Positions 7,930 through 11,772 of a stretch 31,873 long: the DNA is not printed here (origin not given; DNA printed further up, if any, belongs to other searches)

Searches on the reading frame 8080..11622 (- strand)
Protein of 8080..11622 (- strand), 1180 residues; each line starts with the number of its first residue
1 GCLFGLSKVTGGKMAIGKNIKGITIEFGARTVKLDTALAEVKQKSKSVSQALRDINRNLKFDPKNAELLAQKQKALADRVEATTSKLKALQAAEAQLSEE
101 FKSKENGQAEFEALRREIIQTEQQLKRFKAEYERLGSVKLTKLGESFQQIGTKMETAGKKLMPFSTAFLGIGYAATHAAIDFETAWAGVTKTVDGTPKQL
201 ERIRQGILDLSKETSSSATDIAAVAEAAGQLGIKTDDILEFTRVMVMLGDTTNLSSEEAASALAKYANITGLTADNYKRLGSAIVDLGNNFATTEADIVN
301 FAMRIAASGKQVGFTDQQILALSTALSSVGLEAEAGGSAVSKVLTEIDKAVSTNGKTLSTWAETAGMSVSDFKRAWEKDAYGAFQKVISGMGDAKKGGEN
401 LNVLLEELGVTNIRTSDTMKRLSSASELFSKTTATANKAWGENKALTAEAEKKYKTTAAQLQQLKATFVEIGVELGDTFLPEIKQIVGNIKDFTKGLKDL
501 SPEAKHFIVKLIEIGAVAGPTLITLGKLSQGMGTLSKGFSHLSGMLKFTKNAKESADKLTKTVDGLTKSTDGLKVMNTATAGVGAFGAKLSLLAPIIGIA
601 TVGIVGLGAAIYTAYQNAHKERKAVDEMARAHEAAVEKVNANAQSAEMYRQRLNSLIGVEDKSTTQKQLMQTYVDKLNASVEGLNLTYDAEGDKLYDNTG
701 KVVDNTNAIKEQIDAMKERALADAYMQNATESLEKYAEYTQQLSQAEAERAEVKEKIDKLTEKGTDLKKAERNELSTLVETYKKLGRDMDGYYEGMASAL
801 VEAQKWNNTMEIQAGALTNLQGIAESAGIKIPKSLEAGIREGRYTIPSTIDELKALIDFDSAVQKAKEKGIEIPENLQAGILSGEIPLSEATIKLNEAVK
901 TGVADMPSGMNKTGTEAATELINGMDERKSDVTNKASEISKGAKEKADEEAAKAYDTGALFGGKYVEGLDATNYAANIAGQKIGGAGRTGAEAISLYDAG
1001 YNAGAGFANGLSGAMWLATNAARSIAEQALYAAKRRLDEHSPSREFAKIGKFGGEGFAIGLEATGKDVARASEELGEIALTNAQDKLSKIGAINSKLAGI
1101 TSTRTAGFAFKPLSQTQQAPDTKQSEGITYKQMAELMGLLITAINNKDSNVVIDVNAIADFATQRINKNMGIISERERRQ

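Call 68: search_protein_families(library=pfam, proteins=[window:8080-11622:-], max_evalue=0.001)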
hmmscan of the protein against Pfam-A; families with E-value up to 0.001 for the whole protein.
window:8080-11622:- (1180 aa): 1 family
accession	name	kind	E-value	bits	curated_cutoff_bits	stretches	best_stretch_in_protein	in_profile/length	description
PF10145.14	PhageMin_Tail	-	3.2e-26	92.9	33.2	1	205-396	2-189/201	Phage-related minor tail protein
